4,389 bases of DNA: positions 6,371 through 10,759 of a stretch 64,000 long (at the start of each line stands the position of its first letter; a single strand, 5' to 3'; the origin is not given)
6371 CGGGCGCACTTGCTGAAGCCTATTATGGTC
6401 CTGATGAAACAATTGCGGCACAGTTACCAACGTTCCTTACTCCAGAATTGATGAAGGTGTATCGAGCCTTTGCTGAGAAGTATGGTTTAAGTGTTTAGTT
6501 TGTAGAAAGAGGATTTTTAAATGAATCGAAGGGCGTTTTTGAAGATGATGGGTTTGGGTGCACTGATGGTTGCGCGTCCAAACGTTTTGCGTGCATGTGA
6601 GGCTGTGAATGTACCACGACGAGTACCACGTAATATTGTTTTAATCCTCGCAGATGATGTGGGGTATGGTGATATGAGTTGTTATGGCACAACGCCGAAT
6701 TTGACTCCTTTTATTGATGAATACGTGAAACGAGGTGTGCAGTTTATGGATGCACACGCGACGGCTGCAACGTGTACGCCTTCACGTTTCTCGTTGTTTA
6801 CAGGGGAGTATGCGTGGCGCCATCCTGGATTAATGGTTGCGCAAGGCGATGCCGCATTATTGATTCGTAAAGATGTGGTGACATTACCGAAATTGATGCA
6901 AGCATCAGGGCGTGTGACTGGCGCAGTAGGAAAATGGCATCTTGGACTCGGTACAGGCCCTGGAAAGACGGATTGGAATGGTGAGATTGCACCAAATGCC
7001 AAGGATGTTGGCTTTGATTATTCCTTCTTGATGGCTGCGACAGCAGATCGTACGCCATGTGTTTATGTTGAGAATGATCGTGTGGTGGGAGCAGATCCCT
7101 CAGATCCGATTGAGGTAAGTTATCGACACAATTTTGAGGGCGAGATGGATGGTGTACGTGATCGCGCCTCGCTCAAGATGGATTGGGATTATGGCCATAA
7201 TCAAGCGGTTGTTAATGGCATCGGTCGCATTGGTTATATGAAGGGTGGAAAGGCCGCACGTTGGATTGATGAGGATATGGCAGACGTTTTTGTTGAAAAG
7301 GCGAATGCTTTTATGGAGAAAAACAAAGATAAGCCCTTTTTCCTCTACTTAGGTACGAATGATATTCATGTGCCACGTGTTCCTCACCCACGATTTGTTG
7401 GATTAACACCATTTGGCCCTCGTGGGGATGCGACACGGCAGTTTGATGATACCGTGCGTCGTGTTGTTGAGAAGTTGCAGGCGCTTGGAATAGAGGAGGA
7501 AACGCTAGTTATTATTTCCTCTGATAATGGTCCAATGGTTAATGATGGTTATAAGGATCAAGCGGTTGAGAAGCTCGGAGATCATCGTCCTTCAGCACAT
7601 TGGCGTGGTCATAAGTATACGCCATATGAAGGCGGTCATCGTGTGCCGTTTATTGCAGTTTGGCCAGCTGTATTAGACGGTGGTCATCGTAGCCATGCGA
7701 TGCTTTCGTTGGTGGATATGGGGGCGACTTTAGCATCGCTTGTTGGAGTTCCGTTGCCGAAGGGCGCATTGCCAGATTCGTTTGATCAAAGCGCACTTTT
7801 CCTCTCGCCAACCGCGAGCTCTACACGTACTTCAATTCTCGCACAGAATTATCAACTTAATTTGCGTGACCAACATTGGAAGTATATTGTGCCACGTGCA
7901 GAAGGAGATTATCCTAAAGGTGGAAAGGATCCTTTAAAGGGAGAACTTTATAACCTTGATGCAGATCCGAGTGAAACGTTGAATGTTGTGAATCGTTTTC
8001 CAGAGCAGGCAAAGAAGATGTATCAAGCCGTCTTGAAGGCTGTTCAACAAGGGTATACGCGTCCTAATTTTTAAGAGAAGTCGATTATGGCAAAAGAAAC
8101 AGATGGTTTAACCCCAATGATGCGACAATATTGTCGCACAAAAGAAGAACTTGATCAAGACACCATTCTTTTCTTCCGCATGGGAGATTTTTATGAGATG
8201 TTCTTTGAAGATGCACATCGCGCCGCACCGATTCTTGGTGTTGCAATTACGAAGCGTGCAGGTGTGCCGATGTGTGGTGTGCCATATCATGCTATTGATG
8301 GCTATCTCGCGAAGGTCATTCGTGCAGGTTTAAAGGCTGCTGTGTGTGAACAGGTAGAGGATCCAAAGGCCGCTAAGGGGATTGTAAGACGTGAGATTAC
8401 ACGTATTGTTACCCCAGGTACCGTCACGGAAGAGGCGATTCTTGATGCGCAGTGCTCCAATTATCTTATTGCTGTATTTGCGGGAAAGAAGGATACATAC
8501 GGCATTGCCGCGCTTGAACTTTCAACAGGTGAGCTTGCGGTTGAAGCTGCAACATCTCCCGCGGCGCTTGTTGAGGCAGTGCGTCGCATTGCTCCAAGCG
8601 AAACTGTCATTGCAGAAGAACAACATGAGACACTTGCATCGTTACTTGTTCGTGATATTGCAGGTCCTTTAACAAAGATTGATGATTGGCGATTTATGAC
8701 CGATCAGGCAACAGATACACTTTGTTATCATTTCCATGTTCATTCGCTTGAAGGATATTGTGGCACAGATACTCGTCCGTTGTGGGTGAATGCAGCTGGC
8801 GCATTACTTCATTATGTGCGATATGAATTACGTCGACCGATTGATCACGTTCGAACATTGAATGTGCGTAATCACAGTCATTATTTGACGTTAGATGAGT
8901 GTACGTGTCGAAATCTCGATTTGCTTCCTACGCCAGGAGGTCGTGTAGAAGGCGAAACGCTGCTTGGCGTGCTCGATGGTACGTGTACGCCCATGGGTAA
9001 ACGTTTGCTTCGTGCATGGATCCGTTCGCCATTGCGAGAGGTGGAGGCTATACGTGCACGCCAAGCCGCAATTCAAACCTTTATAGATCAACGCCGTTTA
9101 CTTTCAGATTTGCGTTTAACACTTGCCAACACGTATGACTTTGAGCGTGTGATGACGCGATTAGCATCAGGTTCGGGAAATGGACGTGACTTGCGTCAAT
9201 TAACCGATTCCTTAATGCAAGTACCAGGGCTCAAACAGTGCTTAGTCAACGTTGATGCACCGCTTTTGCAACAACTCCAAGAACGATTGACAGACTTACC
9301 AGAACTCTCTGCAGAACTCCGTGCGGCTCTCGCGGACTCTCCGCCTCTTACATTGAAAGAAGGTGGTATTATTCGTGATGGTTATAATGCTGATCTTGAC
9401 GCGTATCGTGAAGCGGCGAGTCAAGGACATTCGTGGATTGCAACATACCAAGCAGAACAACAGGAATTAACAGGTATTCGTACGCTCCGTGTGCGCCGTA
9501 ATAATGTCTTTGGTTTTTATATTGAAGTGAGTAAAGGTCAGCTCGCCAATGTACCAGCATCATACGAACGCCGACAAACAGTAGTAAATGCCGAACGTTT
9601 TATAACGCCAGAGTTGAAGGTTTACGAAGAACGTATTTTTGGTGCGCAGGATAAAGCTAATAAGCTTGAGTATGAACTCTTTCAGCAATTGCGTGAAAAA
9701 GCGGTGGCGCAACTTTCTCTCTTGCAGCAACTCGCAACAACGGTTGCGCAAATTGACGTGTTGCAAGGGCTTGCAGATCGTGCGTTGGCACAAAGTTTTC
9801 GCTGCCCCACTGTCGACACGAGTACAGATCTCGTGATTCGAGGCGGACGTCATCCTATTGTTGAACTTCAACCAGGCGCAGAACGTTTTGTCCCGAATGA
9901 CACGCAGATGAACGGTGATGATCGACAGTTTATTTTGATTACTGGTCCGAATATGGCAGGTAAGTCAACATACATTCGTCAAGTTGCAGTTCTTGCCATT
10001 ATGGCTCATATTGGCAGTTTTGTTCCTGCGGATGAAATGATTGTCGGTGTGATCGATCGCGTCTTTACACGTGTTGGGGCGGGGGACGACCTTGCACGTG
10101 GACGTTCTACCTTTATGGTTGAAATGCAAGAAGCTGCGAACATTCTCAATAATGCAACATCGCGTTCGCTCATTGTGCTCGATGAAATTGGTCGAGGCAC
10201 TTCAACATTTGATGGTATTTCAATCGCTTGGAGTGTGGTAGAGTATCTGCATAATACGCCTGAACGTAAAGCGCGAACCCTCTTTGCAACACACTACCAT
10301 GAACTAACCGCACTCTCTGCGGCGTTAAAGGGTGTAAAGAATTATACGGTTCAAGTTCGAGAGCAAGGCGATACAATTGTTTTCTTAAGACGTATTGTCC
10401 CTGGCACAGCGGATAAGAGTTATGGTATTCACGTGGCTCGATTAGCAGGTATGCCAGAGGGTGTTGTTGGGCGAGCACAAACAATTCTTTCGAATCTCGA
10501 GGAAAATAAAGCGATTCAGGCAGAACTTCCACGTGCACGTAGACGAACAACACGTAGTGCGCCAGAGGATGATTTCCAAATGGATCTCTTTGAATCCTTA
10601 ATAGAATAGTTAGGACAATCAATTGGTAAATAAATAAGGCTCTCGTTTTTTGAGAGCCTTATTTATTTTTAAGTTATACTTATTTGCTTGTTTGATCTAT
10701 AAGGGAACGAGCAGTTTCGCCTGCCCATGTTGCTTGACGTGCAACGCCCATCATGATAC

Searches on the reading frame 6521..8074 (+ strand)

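Call 27: search_protein_families(library=pfam, proteins=[window:6521-8074:+], max_evalue=0.00001)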
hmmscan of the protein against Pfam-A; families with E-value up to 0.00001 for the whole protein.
window:6521-8074:+ (517 aa): 2 families
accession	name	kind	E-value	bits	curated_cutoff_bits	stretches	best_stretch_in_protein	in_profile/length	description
PF00884.28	Sulfatase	-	7.8e-45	153.9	25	1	37-410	1-301/301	Sulfatase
PF16347.10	SGSH_C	-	5.7e-06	27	29.3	0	368-493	11-135/154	N-sulphoglucosamine sulphohydrolase, C-terminal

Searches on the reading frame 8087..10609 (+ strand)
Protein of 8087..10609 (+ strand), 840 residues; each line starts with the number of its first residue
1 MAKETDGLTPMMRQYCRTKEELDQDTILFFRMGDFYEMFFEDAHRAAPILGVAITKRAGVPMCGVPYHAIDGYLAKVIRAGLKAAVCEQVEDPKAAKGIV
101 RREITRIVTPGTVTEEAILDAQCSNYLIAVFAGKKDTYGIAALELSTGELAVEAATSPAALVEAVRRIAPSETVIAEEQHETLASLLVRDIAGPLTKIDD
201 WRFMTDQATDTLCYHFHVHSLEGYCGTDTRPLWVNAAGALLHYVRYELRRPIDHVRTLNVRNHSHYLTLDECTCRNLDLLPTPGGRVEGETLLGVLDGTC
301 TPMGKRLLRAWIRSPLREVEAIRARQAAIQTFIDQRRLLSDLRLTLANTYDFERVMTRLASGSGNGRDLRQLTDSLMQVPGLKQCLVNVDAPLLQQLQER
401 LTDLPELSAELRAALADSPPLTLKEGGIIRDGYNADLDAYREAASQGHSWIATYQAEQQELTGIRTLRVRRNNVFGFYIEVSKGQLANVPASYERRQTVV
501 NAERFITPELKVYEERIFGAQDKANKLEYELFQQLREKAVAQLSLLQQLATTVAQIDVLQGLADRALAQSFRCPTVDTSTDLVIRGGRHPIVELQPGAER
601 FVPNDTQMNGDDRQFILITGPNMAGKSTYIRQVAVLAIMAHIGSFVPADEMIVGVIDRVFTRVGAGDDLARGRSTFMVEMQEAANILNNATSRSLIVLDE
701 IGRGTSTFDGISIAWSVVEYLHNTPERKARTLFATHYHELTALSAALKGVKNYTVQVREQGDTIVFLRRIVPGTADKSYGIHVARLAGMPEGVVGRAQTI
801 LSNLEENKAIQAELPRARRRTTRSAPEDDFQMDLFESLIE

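Call 27: search_protein_families(library=pfam, proteins=[window:8087-10609:+], max_evalue=0.00001)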
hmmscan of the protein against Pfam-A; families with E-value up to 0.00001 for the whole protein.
window:8087-10609:+ (840 aa): 5 families
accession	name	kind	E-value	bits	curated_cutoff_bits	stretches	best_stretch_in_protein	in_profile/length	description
PF00488.27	MutS_V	-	6.3e-84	281.1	30.2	1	616-805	1-188/188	MutS domain V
PF05192.23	MutS_III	-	3.5e-48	165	34.1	1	273-563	2-194/194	MutS domain III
PF01624.25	MutS_I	-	4.2e-39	133.7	20.6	1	9-116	1-112/113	MutS domain I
PF05190.23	MutS_IV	-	1.9e-25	89.4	22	1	432-522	1-91/92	MutS family domain IV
PF05188.22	MutS_II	-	3.1e-14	54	25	1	125-255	1-132/133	MutS domain II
